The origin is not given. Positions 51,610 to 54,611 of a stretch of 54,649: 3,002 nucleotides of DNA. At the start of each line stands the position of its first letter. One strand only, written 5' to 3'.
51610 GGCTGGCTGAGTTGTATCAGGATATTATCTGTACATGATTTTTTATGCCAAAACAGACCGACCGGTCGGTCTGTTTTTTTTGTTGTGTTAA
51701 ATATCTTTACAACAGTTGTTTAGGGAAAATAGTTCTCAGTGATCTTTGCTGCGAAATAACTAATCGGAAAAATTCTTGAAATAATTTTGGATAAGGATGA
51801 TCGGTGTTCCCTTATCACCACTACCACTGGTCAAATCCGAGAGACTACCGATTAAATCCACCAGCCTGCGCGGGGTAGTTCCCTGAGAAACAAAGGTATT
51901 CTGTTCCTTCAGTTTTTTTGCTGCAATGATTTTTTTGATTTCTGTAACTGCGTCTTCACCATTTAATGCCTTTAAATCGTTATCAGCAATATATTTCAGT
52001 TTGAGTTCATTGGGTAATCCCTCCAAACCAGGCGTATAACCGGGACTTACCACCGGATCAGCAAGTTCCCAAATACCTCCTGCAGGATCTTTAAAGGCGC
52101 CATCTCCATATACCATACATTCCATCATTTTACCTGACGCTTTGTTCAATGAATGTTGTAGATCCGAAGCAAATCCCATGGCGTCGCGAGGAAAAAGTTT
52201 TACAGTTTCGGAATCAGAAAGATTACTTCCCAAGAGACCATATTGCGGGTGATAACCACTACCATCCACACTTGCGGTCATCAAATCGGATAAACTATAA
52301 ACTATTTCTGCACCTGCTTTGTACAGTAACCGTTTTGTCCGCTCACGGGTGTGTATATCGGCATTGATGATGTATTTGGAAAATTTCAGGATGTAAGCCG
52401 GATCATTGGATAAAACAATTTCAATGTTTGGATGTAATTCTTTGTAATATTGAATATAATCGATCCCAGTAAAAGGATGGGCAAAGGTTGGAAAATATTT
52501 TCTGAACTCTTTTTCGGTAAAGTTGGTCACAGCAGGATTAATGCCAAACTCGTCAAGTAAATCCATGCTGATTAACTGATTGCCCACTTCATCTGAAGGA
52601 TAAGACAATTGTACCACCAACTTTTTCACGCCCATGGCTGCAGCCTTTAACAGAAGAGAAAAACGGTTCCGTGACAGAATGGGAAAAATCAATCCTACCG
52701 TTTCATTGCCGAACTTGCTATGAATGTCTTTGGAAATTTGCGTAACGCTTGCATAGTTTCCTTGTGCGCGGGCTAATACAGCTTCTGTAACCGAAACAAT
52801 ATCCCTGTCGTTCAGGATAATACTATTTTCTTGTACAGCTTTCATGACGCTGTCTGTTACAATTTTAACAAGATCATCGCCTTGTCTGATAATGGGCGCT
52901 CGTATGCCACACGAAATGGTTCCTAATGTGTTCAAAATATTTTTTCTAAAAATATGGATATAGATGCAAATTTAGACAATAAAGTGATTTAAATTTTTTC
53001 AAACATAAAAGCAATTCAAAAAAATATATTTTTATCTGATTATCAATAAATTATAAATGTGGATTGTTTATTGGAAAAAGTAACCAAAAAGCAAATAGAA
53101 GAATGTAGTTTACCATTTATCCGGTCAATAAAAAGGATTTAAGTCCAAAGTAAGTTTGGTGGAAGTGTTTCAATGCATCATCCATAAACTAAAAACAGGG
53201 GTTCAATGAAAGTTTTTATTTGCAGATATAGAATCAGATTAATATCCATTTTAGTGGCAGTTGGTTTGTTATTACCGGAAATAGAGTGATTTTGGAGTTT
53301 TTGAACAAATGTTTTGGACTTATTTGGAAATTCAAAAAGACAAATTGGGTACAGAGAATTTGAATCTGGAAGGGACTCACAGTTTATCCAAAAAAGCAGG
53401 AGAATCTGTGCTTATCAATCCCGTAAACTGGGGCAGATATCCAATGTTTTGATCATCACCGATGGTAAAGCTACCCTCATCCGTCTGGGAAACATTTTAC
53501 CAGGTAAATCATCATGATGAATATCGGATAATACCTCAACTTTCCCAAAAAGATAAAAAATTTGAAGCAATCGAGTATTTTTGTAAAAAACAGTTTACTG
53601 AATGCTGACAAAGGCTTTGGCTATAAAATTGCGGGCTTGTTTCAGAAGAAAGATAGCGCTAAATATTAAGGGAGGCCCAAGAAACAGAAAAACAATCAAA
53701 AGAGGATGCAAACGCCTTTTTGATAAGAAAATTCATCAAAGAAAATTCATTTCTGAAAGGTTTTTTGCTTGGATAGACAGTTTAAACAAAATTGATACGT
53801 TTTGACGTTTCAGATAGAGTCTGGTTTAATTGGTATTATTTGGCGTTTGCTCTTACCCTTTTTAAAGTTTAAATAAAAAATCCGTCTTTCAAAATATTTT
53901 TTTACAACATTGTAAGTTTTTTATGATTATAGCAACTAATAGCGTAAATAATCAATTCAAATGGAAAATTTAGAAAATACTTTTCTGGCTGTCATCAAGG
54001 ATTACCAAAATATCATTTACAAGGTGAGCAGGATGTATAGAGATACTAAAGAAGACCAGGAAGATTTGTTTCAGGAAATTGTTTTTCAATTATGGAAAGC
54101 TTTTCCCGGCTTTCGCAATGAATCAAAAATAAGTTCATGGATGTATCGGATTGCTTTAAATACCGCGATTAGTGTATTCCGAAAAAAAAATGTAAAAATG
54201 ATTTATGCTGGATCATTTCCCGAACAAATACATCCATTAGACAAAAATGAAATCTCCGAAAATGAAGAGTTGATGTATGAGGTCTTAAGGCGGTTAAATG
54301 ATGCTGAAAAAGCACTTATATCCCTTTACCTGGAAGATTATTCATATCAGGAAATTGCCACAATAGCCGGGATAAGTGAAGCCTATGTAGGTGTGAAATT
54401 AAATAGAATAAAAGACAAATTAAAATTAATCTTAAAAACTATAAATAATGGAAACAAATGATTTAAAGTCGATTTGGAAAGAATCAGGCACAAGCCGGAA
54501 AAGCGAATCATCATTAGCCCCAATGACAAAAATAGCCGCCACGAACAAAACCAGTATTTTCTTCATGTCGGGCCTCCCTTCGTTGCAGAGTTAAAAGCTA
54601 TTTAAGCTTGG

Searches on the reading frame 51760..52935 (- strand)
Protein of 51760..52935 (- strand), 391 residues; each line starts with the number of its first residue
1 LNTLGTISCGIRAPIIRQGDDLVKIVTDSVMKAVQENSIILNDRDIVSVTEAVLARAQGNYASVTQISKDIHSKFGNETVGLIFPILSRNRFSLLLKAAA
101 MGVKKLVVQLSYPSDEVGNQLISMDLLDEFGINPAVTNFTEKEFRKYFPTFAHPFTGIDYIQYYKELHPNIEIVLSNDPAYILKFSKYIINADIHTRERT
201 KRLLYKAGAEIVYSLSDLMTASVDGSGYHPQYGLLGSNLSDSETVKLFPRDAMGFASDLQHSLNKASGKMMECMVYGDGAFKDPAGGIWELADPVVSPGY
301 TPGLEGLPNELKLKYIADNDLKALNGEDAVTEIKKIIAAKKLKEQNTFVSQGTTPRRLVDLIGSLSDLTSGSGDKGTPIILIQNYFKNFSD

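Call 61: search_protein_families(library=ncbifam, proteins=[window:51760-52935:-], max_evalue=0.01)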
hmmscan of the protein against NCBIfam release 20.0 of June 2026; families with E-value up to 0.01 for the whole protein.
window:51760-52935:- (391 aa): 3 families
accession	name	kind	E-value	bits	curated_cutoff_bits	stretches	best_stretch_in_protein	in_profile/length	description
NF009809.0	PRK13293.1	equivalog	6.2e-09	35.6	274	1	13-68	11-57/253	coenzyme F420-0:L-glutamate ligase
TIGR01916.1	F420_cofE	equivalog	3e-08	33.4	180.65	1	13-68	9-56/244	coenzyme F420-0:L-glutamate ligase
NF009810.0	PRK13294.1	equivalog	0.0074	15.2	304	0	14-64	22-64/449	coenzyme F420-0:L-glutamate ligase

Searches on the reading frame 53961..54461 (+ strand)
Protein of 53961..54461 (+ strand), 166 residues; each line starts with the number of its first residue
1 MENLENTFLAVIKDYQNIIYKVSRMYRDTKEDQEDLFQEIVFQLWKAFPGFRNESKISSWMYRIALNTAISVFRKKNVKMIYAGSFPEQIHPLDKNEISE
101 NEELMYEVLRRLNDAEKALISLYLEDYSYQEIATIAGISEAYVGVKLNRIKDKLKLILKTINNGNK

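Call 61: search_protein_families(library=ncbifam, proteins=[window:53961-54461:+], max_evalue=0.01)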
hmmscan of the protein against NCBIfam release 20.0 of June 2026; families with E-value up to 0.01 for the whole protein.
window:53961-54461:+ (166 aa): 86 families (the best 25 are shown)
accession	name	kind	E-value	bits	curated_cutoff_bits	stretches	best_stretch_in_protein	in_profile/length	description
TIGR02937.1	sigma70-ECF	superfamily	6.5e-26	90.9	42.9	1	11-156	6-163/165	sigma-70 family RNA polymerase sigma factor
NF058625.1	sigma_PG0214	equivalog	5.7e-18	65.2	130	1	6-163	4-166/170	GFO_1088 family ECF-type sigma factor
TIGR02983.1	SigE-fam_strep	subfamily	2.1e-17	63.5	141.55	1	7-155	7-155/162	SigE family RNA polymerase sigma factor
TIGR02950.1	SigM_subfam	subfamily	2.9e-17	63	147.95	1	13-157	7-157/159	RNA polymerase sigma factor, SigM family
TIGR02954.1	Sig70_famx3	hypoth_equivalog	9.3e-17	61.3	188.5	1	5-159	15-168/170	RNA polymerase sigma-70 factor, TIGR02954 family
NF009174.0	PRK12522.1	equivalog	9e-16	58.4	217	1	9-161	6-170/175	RNA polymerase sigma factor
TIGR02985.1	Sig70_bacteroi1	subfamily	1.2e-15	58.1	126.4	1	7-155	2-159/162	RNA polymerase sigma-70 factor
NF006930.0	PRK09415.1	subfamily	3.9e-15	56.2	198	1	2-159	12-176/179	RNA polymerase factor sigma C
NF053879.1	RNAPolSigSigVBac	equivalog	8.1e-15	54.9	190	1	4-156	2-153/160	RNA polymerase sigma factor SigV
NF007215.0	PRK09637.1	equivalog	1.3e-14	54.6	212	1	28-159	23-155/181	RNA polymerase sigma factor SigZ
NF008888.0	PRK11922.1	equivalog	1.7e-14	54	204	1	5-158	29-196/231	RNA polymerase sigma factor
NF004113.0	PRK05602.1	equivalog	2.1e-14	53.6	208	1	21-160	61-203/211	RNA polymerase sigma factor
TIGR02989.1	Sig-70_gvs1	subfamily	2.4e-14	53.6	124.55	1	7-155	2-155/158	RNA polymerase sigma-70 factor, Rhodopirellula/Verrucomicrobium family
NF007225.0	PRK09643.1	equivalog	3.1e-14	53.2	190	1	7-164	28-188/204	RNA polymerase sigma factor SigM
NF009171.0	PRK12518.1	equivalog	3.2e-14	53.2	208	1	30-159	50-185/191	RNA polymerase sigma factor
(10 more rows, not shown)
